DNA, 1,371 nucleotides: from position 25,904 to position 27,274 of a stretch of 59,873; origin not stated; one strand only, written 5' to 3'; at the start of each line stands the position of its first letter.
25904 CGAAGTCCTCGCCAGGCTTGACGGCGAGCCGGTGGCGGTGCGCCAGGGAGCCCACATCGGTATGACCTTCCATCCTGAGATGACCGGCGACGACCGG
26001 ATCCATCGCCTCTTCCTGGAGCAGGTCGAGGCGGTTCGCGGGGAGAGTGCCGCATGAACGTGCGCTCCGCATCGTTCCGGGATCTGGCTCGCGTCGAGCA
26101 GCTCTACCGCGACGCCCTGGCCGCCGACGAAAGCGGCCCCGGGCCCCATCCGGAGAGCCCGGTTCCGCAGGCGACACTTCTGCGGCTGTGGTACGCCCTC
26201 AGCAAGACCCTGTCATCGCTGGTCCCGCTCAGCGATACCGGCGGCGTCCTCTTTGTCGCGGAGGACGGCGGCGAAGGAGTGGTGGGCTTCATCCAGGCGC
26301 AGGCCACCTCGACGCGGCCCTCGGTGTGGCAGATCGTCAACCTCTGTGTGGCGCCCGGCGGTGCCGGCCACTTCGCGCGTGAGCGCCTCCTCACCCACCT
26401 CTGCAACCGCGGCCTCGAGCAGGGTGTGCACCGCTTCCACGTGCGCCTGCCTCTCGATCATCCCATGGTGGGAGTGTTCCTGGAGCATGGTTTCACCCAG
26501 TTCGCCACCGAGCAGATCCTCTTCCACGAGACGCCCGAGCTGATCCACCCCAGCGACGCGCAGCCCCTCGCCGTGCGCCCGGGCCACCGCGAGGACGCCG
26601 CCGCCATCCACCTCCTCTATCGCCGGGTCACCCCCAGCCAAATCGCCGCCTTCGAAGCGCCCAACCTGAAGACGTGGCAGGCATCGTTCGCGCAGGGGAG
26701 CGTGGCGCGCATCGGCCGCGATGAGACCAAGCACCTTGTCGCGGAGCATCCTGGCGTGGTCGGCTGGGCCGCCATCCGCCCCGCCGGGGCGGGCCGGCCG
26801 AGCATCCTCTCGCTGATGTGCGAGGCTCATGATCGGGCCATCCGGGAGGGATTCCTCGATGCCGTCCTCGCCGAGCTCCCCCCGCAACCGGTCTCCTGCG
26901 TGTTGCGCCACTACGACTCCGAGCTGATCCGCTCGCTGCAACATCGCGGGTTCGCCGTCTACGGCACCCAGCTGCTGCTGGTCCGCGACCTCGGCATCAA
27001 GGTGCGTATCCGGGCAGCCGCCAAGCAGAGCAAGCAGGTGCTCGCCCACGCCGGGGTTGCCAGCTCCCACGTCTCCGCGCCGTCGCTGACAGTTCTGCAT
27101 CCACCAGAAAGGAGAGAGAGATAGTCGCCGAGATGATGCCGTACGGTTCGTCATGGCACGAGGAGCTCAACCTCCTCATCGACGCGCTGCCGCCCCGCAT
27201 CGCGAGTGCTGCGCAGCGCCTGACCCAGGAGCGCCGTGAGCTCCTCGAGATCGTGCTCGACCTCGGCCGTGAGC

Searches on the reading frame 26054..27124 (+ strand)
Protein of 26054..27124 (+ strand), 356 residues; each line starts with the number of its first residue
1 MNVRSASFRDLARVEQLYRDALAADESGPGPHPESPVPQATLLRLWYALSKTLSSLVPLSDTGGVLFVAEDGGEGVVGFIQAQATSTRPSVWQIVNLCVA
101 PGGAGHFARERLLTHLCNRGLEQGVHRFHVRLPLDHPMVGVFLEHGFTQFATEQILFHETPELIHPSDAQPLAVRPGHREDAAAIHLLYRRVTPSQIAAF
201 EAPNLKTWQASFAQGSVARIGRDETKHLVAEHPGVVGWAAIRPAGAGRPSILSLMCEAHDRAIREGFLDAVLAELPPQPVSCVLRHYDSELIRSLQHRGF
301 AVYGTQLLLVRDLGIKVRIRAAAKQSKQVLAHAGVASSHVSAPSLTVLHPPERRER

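Call 98: search_protein_families(library=pfam, proteins=[window:26054-27124:+], max_evalue=0.00001)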
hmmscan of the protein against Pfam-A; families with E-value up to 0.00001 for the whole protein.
window:26054-27124:+ (356 aa): 1 family
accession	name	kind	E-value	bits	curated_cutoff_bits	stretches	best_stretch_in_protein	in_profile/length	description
PF00583.31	Acetyltransf_1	-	2.2e-06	28.3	20.7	0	49-147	27-116/116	Acetyltransferase (GNAT) family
